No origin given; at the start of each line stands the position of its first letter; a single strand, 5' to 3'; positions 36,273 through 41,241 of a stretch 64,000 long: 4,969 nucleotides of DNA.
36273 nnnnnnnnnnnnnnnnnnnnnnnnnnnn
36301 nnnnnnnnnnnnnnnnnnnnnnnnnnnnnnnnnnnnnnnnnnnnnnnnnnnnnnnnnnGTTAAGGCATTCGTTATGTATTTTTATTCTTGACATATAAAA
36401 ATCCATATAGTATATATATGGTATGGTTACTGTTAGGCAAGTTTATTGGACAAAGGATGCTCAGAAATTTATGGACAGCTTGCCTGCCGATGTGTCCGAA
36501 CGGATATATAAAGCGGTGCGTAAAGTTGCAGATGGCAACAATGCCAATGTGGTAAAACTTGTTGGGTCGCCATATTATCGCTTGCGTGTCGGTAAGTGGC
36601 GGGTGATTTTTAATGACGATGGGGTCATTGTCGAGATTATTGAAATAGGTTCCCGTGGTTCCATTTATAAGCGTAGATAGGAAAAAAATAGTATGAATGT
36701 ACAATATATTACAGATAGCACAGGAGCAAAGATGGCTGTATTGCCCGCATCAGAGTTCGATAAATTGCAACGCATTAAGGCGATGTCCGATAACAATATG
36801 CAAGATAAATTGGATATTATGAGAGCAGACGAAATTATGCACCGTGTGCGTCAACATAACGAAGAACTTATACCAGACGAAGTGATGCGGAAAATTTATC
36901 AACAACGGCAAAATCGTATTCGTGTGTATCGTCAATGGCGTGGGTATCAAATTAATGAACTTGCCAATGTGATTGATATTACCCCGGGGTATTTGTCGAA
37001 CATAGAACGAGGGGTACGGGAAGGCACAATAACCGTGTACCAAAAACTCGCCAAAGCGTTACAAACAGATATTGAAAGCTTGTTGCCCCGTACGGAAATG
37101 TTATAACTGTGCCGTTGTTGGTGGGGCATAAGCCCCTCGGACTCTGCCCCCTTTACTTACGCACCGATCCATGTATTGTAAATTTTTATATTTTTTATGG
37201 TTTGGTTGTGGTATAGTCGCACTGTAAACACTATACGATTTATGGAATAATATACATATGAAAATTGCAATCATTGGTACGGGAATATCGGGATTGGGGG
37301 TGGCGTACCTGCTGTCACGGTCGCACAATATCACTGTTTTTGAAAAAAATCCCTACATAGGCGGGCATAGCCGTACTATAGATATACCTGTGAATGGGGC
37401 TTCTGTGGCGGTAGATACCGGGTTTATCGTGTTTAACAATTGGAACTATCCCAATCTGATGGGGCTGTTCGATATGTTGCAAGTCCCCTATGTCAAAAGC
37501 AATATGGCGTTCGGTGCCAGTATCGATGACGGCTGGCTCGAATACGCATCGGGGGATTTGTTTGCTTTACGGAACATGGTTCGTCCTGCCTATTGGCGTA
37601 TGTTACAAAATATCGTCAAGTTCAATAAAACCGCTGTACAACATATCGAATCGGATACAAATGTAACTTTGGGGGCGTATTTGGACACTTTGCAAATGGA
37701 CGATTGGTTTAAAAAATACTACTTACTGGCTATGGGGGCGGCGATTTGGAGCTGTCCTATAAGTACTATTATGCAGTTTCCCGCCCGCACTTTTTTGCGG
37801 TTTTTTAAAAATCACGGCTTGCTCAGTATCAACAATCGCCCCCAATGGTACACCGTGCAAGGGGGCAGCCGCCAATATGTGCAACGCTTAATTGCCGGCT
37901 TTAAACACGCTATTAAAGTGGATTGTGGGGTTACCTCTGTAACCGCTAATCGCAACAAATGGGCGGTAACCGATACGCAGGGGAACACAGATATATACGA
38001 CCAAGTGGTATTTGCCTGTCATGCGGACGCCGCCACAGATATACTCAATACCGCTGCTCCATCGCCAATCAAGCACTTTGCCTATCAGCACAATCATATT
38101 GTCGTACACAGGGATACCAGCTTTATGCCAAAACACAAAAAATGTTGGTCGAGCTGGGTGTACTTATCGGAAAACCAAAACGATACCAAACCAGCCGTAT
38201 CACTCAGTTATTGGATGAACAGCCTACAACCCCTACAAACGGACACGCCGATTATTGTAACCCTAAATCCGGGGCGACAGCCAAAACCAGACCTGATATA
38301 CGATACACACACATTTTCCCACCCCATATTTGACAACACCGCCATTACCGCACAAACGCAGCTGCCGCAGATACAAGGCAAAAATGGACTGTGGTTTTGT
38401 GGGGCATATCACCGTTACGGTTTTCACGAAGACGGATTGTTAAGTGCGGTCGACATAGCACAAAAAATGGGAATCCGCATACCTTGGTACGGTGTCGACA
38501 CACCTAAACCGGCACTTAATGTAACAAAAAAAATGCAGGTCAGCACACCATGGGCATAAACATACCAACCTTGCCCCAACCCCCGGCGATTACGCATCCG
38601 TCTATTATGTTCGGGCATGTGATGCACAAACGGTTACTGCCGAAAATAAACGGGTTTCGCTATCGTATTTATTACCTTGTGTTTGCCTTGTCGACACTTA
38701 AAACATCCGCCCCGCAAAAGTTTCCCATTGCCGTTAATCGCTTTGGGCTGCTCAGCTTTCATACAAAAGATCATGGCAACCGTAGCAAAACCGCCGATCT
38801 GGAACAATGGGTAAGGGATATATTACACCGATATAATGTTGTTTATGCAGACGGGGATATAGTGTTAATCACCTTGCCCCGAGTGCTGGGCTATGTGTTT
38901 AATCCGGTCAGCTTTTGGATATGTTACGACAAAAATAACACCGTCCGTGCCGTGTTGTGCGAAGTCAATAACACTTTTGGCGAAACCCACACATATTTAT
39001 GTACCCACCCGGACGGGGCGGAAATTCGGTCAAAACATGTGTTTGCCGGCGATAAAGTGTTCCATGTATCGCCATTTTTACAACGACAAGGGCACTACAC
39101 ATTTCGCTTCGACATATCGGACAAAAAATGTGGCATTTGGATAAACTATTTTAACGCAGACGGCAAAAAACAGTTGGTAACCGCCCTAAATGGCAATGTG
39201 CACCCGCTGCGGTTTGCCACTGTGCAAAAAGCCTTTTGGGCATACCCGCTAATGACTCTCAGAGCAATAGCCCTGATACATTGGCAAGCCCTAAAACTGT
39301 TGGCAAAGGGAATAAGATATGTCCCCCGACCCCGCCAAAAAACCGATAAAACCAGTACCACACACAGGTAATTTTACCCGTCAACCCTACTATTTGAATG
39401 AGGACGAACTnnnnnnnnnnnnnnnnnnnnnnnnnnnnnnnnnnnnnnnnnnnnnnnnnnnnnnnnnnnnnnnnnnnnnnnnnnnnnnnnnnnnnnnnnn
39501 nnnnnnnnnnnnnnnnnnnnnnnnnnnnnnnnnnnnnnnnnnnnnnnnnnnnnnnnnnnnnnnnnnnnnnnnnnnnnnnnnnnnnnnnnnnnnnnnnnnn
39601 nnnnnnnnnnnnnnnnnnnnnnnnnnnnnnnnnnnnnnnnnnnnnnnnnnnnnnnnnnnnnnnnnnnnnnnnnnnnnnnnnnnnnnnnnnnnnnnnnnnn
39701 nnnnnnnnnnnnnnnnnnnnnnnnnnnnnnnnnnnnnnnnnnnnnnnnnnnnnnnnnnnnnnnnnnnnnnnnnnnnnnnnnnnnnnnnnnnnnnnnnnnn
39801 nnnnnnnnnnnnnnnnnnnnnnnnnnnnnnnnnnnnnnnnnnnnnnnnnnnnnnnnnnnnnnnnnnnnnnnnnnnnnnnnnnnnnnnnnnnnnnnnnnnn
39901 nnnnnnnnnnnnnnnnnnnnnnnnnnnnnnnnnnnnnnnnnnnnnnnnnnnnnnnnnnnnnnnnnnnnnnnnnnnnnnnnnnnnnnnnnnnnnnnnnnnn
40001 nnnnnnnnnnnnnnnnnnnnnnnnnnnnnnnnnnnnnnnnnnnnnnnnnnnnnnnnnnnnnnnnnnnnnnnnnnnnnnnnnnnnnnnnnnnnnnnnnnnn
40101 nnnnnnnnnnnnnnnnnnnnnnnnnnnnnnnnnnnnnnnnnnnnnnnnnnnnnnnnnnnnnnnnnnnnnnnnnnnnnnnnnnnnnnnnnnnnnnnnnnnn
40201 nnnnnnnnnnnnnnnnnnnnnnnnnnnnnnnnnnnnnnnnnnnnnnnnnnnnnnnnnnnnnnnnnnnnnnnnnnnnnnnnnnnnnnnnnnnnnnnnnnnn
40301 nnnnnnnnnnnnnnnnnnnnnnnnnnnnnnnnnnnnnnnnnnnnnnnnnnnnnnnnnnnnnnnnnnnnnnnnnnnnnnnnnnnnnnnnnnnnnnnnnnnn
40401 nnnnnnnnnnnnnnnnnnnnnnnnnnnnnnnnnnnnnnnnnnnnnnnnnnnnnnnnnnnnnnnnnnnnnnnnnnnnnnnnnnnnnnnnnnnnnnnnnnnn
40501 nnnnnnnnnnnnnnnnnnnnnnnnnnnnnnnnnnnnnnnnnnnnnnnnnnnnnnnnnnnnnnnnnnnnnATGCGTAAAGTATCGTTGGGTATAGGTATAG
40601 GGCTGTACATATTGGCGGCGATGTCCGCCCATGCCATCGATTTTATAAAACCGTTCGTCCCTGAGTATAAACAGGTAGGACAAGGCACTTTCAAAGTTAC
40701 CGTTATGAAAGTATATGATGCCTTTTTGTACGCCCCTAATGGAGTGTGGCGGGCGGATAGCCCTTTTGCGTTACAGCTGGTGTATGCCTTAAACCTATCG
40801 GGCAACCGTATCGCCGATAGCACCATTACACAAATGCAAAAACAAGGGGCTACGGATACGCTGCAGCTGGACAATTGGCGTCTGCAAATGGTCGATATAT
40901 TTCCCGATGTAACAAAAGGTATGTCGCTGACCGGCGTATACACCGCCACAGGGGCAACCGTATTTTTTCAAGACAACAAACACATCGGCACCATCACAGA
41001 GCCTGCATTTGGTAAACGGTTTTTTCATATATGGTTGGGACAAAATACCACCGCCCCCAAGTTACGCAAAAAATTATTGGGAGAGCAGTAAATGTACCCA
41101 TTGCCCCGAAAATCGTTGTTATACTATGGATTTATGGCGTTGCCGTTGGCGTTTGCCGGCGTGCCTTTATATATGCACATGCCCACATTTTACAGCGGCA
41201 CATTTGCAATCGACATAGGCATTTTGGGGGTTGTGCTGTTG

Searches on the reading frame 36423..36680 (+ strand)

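Call 94: search_protein_families(library=pfam, proteins=[window:36423-36680:+], max_evalue=0.1)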
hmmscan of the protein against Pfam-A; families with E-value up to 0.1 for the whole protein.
window:36423-36680:+ (85 aa): 4 families
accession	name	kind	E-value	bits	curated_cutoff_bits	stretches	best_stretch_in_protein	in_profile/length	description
PF05016.21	ParE_toxin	-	3.5e-07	31.2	23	1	7-82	1-89/89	ParE toxin of type II toxin-antitoxin system, parDE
PF24732.2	ParE_like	-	0.047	14.1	24.4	1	29-77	11-61/67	ParE-like toxin domain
PF05973.20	Gp49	-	0.083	13.4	23.9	0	15-63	1-56/90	Phage derived protein Gp49-like (DUF891)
PF08369.16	PCP_red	-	0.086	13.3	32.5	0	9-45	1-37/45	Proto-chlorophyllide reductase 57 kD subunit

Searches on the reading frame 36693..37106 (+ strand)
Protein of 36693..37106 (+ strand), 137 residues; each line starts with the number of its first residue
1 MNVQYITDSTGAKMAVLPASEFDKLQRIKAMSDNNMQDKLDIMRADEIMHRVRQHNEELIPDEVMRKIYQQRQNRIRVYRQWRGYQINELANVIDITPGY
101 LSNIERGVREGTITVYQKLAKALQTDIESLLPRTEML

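Call 6: search_protein_families(library=pfam, proteins=[window:36693-37106:+], max_evalue=0.01)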
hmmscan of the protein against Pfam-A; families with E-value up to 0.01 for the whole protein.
window:36693-37106:+ (137 aa): 5 families
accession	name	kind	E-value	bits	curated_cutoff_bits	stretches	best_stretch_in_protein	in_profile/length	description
PF01381.28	HTH_3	-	2.5e-11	43.9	23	1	76-128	1-53/55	Helix-turn-helix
PF13560.12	HTH_31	-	7.9e-07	29.7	27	1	75-128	5-59/64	Helix-turn-helix domain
PF12844.13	HTH_19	-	0.00011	22.5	30.2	1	75-124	3-49/64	Helix-turn-helix domain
PF13443.12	HTH_26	-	0.002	18.8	22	1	75-131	1-58/63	Cro/C1-type HTH DNA-binding domain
PF10163.14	EnY2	-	0.0059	17.3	27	0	27-71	33-78/83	Transcription factor e(y)2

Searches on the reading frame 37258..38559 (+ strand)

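Call 6: search_protein_families(library=pfam, proteins=[window:37258-38559:+], max_evalue=0.01)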
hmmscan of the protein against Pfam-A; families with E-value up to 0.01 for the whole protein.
window:37258-38559:+ (433 aa): 4 families
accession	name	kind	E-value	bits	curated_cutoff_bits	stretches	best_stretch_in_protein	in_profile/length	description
PF13450.12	NAD_binding_8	-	1.1e-14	54.9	21.9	1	5-72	1-66/68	NAD(P)-binding Rossmann-like domain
PF01593.30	Amino_oxidase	-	5.5e-14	52.7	19.8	1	10-294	1-300/443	Flavin containing amine oxidoreductase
PF01266.30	DAO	-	2.6e-10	40.8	27.9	1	2-38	1-39/353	FAD dependent oxidoreductase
PF13454.12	NAD_binding_9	-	0.00018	21.9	21.8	0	4-35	1-36/155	FAD-NAD(P)-binding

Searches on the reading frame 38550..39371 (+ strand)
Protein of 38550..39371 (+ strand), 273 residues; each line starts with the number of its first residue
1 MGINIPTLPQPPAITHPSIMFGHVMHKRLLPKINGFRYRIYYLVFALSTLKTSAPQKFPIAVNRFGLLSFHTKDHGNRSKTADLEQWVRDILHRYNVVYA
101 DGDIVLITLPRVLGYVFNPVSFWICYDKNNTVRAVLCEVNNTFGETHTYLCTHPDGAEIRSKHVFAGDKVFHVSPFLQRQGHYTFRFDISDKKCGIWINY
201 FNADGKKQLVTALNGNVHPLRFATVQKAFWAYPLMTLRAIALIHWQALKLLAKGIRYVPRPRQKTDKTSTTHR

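Call 10: search_protein_families(library=pfam, proteins=[window:38550-39371:+], max_evalue=0.001)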
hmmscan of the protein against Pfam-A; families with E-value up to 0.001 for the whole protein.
window:38550-39371:+ (273 aa): 1 family
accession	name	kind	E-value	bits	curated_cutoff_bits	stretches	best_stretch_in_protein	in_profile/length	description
PF07103.16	DUF1365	-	1.8e-75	254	25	1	19-262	1-234/235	Protein of unknown function (DUF1365)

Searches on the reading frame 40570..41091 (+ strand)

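Call 94: search_protein_families(library=pfam, proteins=[window:40570-41091:+], max_evalue=0.1)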
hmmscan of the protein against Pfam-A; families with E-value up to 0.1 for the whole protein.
window:40570-41091:+ (173 aa): 2 families
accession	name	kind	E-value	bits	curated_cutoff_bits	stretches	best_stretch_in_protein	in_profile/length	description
PF16036.10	Chalcone_3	-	2.8e-13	50.7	27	1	37-171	24-165/165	Chalcone isomerase-like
PF16035.10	Chalcone_2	-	0.0051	17.1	27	1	105-168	128-201/203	Chalcone isomerase like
